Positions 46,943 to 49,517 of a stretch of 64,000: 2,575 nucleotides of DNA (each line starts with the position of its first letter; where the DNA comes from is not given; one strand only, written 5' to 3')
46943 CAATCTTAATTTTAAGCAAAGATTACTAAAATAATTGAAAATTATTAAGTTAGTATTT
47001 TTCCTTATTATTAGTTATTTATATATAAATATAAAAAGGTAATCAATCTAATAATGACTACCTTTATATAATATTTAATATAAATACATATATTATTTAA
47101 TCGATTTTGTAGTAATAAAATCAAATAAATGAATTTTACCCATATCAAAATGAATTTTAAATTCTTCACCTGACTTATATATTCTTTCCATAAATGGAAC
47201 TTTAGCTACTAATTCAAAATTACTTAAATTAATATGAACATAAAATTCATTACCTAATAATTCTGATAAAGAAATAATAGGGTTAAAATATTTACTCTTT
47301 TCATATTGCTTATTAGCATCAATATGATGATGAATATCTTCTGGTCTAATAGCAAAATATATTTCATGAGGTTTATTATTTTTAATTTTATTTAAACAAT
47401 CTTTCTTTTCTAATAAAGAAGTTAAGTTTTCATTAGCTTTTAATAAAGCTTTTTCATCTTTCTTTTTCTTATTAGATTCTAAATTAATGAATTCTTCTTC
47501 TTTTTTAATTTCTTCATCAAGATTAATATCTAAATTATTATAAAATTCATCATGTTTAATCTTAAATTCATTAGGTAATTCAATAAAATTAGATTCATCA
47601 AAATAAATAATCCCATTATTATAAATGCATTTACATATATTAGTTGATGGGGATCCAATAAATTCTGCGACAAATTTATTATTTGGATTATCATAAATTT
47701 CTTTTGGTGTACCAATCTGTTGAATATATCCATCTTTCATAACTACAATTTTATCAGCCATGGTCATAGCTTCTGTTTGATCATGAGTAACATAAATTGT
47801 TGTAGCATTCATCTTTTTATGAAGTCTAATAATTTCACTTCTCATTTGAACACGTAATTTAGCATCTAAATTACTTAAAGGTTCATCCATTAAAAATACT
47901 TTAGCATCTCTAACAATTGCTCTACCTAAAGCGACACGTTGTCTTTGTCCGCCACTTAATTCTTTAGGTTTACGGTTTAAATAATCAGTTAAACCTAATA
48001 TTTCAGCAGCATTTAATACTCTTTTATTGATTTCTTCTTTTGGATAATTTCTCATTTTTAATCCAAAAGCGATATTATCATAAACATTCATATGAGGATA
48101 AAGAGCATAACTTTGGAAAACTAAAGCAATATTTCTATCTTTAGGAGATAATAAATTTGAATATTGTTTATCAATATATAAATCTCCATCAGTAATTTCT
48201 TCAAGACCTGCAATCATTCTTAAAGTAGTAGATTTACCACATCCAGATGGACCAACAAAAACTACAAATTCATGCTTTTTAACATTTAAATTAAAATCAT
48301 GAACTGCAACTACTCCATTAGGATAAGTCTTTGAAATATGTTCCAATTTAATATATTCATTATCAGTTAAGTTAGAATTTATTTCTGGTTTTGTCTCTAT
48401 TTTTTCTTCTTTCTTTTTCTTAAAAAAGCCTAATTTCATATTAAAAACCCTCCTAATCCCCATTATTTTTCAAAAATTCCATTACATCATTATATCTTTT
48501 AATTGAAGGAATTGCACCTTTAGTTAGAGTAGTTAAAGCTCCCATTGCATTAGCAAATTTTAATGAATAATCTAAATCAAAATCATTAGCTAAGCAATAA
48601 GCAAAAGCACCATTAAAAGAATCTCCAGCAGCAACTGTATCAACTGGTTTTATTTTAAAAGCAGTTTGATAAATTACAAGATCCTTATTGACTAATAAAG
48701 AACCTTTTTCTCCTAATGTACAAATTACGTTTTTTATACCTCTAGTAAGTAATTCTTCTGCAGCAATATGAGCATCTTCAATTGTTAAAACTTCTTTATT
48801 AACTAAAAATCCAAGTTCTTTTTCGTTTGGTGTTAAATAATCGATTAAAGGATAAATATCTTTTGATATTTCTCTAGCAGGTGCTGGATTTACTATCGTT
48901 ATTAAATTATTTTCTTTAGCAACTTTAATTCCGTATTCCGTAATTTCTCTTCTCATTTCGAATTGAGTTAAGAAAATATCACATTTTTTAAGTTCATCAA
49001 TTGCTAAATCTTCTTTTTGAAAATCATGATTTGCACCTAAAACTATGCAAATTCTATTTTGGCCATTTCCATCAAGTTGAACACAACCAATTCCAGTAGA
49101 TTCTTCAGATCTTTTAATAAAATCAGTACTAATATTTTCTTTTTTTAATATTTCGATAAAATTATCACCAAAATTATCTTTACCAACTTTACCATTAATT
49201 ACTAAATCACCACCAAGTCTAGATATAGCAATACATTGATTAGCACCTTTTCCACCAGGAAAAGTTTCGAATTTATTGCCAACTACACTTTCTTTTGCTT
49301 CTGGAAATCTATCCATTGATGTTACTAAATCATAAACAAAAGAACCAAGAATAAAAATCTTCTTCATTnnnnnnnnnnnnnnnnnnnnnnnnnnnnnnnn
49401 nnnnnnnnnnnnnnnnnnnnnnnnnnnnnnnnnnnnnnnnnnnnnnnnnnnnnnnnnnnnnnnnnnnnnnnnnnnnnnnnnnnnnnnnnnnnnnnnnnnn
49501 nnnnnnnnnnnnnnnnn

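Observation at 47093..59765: Candidate D-arabinofuranan utilisation operon (GH172-like + two GH183-like + API + RbsK-like kinase) in a low-GC bacterium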

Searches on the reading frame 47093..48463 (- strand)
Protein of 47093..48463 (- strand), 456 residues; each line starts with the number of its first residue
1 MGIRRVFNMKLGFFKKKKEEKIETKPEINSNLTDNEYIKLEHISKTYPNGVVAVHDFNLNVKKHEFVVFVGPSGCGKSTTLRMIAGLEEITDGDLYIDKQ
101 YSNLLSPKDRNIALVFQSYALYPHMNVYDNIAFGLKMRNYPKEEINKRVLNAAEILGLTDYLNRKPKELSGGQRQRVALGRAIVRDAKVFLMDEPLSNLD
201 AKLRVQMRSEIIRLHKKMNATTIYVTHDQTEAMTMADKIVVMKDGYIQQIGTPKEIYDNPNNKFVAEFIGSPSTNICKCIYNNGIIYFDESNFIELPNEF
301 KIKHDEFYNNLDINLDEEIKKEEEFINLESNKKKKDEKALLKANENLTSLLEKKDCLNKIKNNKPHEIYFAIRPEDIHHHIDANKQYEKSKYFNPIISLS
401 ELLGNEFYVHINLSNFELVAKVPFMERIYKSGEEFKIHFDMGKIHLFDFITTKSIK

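Call 5: search_protein_families(library=ncbifam, proteins=[window:47093-48463:-], max_evalue=0.01)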
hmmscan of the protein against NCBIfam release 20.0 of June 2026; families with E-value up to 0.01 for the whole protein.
window:47093-48463:- (456 aa): 188 families (the best 25 are shown)
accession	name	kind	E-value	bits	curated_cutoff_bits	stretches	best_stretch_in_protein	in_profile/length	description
NF008653.0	PRK11650.1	subfamily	2.9e-132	441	432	2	38-300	4-266/357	sn-glycerol-3-phosphate ABC transporter ATP-binding protein UgpC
NF008233.0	PRK11000.1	equivalog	9.8e-115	383.3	568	1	38-281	4-246/369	maltose/maltodextrin ABC transporter ATP-binding protein MalK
NF006987.0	PRK09452.1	equivalog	3.4e-97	325.5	482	1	30-277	10-254/378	spermidine/putrescine ABC transporter ATP-binding protein PotA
NF040933.2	ABC_arch_GlcV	equivalog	2.9e-96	322.4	450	2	38-308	3-278/357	glucose ABC transporter ATP-binding protein GlcV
TIGR03265.1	PhnT2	equivalog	1.4e-95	320.5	457.7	1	35-271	2-237/353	putative 2-aminoethylphosphonate ABC transporter ATP-binding protein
NF043075.1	MMSYN1_0197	equivalog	1.3e-93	313.7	550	1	38-302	3-265/341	spermidine/putrescine ABC transporter ATP-binding protein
TIGR01187.1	potA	subfamily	1.2e-90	303.9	355.6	1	70-272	2-204/325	polyamine ABC transporter ATP-binding protein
NF008513.0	PRK11432.1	equivalog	9.4e-85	284.6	496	1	33-301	2-266/351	ferric ABC transporter ATP-binding protein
NF040840.2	tungstate_WtpC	equivalog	8.8e-81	271.9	440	1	38-280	2-240/347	tungstate ABC transporter ATP-binding protein WtpC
TIGR00968.1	3a0106s01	subfamily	2.2e-79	266.3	342.75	1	38-272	1-234/237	sulfate ABC transporter ATP-binding protein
TIGR03258.1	PhnT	equivalog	5.7e-78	262.4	499.15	1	38-272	9-243/359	2-aminoethylphosphonate ABC transport system ATP-binding subunit PhnT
NF008621.0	PRK11607.1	equivalog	6.2e-77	258.9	613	1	25-279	7-258/377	putrescine ABC transporter ATP-binding subunit PotG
TIGR01186.1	proV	subfamily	7.2e-71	239.2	326.6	1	51-271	6-232/363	betaine/proline/choline family ABC transporter ATP-binding protein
NF008105.0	PRK10851.1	equivalog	5.5e-69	232.6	502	1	38-271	3-239/362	sulfate/thiosulfate ABC transporter ATP-binding protein CysA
TIGR03415.1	ABC_choXWV_ATP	equivalog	3.2e-64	217.3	483.75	1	50-351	36-348/382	choline ABC transporter ATP-binding protein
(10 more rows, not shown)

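Call 9: search_protein_families(library=pfam, proteins=[window:47093-48463:-], max_evalue=0.001)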
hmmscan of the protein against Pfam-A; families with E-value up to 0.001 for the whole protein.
window:47093-48463:- (456 aa): 5 families
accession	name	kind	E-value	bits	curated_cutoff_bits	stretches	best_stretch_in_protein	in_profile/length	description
PF00005.33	ABC_tran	-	1.5e-30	107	25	1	55-196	2-136/137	ABC transporter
PF02463.25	SMC_N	-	3.7e-06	27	40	1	63-241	23-210/220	RecF/RecN/SMC N terminal domain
PF13304.12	AAA_21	-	1.7e-05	25.5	27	0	66-94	1-41/304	AAA domain, putative AbiEii toxin, Type IV TA system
PF08402.16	TOBE_2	-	5.8e-05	23.6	21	1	371-447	2-76/76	TOBE domain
PF03215.21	Rad17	-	0.00027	21.4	23.8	0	59-85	40-66/186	Rad17 P-loop domain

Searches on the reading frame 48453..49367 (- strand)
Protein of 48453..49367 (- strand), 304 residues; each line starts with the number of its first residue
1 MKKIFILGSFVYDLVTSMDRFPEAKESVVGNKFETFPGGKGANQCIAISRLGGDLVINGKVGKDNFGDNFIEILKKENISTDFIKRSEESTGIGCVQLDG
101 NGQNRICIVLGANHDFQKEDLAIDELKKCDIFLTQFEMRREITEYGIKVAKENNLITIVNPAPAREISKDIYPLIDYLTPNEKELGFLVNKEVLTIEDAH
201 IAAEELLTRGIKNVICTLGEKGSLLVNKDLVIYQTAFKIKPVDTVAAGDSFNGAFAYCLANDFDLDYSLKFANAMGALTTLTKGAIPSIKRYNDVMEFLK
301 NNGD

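Call 4: search_protein_families(library=pfam, proteins=[window:48453-49367:-], max_evalue=0.01)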
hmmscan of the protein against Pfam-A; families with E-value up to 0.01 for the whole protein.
window:48453-49367:- (304 aa): 2 families
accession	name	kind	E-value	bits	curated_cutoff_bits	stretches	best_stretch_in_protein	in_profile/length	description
PF00294.29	PfkB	-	3.3e-65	220.8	25.8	1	1-289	1-299/302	pfkB family carbohydrate kinase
PF08543.17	Phos_pyr_kin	-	2.9e-07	30.6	27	1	160-273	105-225/246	Phosphomethylpyrimidine kinase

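Call 5: search_protein_families(library=ncbifam, proteins=[window:48453-49367:-], max_evalue=0.01)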
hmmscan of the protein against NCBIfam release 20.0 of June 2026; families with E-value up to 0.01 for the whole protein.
window:48453-49367:- (304 aa): 29 families (the best 25 are shown)
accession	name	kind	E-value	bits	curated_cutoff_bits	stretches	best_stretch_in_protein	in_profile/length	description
TIGR02152.1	D_ribokin_bact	equivalog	5.7e-88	295.1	299.65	1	4-295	1-296/298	ribokinase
NF008353.0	PRK11142.1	equivalog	1.8e-70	237.9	341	1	1-301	2-305/307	ribokinase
TIGR03168.1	1-PFK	subfamily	1.7e-33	115.9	216.4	2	177-296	179-299/305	hexose kinase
TIGR03828.1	pfkB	equivalog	1.5e-31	109.6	292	2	177-295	179-298/305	1-phosphofructokinase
NF041134.1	R1P_kin_Thcocales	equivalog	1.7e-25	90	500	1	5-297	4-280/291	ADP-dependent ribose-1-phosphate kinase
TIGR04382.1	myo_inos_iolC_N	equivalog_domain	7.8e-25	87.8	300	1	31-299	27-309/309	5-dehydro-2-deoxygluconokinase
NF053626.1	RibKinHalex1628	equivalog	1.3e-24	87.2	330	1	1-300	1-292/293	ATP-dependent ribose-1-phosphate kinase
NF006957.1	PRK09434.1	equivalog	3.9e-24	85.7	450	1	1-289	1-296/302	fructokinase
NF040938.1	KDG_KDGal_kin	equivalog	5.2e-22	78.3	400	2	193-300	197-304/305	bifunctional 2-dehydro-3-deoxygluconokinase/2-dehydro-3-deoxygalactonokinase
TIGR02198.1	rfaE_dom_I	equivalog_domain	1.8e-21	76.6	345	2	140-279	159-296/315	D-glycero-beta-D-manno-heptose-7-phosphate kinase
NF007068.0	PRK09513.1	equivalog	3.5e-21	75.7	432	2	179-280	185-286/312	1-phosphofructokinase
NF041320.1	pfkB_Halo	equivalog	4.6e-21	75.5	400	2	176-284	173-281/302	1-phosphofructokinase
NF007632.0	PRK10294.1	equivalog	1.5e-20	73.7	353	1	20-289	22-297/310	6-phosphofructokinase II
NF049991.1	TagKinase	equivalog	8.6e-19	67.5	420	1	36-301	39-317/321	tagatose kinase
NF041332.1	KDG_KDGal_kin_Halo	equivalog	2.1e-17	63.6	440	1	31-298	26-309/320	bifunctional 2-dehydro-3-deoxygluconokinase/2-dehydro-3-deoxygalactonokinase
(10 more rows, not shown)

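Call 33: search_solved_structures(query=window:48453-49367:-, max_evalue=1e-20, show_alignments=3)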
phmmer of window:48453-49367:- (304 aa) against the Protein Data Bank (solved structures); distinct sequences matched with E-value up to 1e-20: 13.
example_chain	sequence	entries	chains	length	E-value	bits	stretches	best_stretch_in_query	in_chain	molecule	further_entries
1vm7_A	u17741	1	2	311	1.5e-51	178.6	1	4-301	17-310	ribokinase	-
1gqt_A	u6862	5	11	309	3.2e-46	161.1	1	4-299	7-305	RIBOKINASE | PROTEIN (RIBOKINASE)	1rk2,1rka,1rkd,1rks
8cqx_A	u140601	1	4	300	2e-45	158.5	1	4-296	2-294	Ribokinase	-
6znx_A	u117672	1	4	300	1.4e-44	155.8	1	4-296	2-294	Ribokinase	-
4x8f_A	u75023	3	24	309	2.2e-44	155.1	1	1-300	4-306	Ribokinase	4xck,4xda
6wjz_A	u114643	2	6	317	2.2e-43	151.8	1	4-286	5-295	Ribokinase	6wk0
5byc_A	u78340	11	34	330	2.6e-43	151.6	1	4-286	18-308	Ribokinase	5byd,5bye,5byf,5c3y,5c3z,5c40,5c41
2fv7_A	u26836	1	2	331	3e-43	151.4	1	4-285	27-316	Ribokinase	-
11bl_A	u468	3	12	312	3.3e-43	151.2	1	3-290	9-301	Ribokinase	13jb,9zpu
3ry7_A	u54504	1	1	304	3.4e-41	144.6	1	2-295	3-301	Ribokinase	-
6ilr_A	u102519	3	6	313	8.1e-32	113.9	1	4-300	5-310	Ribokinase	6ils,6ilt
5zwy_A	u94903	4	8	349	5e-29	104.7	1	4-285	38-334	Ribokinase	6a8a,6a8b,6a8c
9m8t_A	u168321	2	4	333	8.4e-24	87.6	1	4-296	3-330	Ribokinase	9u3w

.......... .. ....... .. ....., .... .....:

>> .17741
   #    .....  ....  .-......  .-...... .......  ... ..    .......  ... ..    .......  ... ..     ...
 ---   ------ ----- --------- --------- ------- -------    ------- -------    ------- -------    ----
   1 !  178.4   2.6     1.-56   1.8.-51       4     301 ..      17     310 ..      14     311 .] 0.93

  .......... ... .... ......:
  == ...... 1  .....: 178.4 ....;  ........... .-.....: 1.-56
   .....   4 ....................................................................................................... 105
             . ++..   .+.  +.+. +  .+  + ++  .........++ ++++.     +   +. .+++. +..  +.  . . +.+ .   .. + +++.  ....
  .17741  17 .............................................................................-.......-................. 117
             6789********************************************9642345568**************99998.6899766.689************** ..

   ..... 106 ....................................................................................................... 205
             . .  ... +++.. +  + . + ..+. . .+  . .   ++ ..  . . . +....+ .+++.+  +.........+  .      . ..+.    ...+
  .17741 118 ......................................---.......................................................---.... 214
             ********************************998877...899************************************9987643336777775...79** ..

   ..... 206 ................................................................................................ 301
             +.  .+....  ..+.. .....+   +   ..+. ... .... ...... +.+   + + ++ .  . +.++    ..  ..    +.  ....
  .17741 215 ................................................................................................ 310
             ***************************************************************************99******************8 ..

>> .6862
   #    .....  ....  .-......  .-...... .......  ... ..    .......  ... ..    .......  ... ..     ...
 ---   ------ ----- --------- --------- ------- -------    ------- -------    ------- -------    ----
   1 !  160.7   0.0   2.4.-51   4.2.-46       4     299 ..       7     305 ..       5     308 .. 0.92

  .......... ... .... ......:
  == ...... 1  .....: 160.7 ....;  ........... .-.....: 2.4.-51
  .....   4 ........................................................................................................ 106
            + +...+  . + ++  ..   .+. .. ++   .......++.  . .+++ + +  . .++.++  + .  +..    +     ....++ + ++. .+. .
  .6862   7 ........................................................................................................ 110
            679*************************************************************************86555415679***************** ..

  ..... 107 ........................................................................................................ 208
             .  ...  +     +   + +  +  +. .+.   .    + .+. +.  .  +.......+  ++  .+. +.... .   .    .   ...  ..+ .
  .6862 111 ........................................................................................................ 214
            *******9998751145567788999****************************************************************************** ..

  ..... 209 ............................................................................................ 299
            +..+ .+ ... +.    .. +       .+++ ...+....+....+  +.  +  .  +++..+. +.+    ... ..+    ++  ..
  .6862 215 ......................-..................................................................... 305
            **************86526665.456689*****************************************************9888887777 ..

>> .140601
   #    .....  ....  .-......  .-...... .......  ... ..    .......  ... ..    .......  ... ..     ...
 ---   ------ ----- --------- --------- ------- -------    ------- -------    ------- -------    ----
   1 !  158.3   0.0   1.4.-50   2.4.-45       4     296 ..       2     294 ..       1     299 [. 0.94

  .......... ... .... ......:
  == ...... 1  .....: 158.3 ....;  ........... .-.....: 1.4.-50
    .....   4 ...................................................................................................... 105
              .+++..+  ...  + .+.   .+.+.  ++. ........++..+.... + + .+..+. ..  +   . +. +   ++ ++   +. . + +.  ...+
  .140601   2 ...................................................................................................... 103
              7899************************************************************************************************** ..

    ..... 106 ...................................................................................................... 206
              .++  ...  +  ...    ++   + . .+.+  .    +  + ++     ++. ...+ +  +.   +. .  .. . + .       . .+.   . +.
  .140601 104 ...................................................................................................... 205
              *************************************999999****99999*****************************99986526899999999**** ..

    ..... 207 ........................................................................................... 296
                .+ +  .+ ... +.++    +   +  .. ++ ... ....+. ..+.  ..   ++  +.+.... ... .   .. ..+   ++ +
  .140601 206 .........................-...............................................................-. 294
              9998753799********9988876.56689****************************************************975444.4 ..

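Call 72: search_protein_representatives(protein=window:48453-49367:-)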
Query: 304 residues. Proteins with E-value up to 0.001 (for the whole library): 33097; up to 1e-10: 14193; up to 1e-30: 2938. The best 150 are listed.
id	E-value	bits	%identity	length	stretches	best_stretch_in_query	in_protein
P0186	8.9e-106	369.8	58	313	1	1-304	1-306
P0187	1.6e-78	280.4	47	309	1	4-301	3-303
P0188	1.3e-76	274.1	48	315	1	4-302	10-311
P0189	8.3e-72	258.3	43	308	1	1-300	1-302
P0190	1.3e-70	254.3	35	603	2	3-264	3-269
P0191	2.5e-70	253.5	43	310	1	3-300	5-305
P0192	2.9e-70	253.2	44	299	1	2-290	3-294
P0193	3.5e-70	253.0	45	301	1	4-295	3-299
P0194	1.0e-68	248.2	45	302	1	4-300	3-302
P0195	1.5e-65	237.7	39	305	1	3-300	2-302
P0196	2.9e-65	236.8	41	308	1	1-299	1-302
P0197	6.9e-65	235.6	42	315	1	4-298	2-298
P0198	3.9e-64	233.1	42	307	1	1-298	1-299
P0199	5.3e-63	229.4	41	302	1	4-297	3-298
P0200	6.8e-63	229.1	43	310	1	2-304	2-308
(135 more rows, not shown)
